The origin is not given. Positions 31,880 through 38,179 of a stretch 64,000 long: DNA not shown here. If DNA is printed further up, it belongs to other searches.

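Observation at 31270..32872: Candidate intragenic inverton that would swap the C-terminal tip of the 6400-aa lipoprotein (Mu G-segment / shufflon-like topology)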

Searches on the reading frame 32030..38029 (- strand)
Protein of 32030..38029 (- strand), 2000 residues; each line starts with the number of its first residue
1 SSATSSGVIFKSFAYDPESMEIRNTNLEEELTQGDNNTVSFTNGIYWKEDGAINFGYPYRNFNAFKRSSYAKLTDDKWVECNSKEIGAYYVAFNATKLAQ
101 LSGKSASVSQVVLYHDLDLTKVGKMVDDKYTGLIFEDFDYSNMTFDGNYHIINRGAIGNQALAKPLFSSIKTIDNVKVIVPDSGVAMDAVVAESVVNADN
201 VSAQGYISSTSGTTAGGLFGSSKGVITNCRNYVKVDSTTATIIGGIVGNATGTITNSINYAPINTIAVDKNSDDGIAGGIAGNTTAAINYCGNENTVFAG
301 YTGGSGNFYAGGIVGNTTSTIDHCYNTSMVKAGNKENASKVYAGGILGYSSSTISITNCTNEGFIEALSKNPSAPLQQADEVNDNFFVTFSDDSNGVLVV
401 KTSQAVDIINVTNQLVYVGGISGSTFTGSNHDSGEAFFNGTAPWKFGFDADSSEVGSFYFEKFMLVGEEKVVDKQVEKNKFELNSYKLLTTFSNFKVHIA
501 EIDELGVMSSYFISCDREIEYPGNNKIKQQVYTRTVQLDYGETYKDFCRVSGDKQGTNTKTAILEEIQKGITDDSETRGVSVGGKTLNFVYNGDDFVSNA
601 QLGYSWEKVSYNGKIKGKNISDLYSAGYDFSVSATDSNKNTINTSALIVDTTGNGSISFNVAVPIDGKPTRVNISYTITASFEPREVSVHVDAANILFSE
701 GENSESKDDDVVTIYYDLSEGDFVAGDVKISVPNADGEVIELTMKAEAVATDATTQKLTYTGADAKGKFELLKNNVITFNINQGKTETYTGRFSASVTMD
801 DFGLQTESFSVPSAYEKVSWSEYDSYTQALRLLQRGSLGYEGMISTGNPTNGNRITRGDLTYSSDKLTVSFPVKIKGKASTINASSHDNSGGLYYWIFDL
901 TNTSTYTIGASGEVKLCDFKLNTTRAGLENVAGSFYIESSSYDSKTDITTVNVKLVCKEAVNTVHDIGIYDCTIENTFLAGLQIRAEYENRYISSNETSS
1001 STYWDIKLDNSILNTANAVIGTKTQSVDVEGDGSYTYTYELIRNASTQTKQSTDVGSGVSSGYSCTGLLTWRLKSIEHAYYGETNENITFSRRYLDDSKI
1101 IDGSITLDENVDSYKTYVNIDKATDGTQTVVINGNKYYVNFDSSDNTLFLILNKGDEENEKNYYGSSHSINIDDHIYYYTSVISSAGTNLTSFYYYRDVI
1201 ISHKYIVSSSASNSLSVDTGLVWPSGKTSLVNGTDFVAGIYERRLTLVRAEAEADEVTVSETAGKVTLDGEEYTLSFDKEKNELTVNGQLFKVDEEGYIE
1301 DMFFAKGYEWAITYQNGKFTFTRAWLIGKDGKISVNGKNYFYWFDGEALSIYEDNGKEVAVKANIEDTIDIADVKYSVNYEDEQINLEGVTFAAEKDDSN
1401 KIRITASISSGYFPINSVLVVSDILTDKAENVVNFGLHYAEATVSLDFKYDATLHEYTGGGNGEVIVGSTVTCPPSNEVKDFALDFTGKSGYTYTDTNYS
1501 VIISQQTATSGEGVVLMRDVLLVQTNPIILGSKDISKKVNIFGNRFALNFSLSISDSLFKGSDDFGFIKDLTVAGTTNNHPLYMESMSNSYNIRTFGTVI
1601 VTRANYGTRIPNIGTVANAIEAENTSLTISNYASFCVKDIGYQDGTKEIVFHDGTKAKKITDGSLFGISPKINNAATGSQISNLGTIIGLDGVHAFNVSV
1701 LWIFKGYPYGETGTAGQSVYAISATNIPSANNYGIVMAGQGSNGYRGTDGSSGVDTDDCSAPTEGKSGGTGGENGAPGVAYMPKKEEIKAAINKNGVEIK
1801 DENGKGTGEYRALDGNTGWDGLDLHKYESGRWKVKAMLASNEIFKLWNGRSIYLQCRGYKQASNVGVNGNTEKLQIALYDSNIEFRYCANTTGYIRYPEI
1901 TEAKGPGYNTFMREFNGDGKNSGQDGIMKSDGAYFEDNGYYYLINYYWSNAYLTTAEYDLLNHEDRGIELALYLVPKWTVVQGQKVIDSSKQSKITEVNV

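Call 54: search_protein_families(library=pfam, proteins=[window:32030-38029:-], max_evalue=0.01)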
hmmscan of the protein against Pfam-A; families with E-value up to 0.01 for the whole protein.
window:32030-38029:- (2000 aa): 1 family
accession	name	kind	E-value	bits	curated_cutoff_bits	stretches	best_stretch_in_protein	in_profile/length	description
PF07581.17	Glug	-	0.0013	19.4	20.5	0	306-327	1-24/28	The GLUG motif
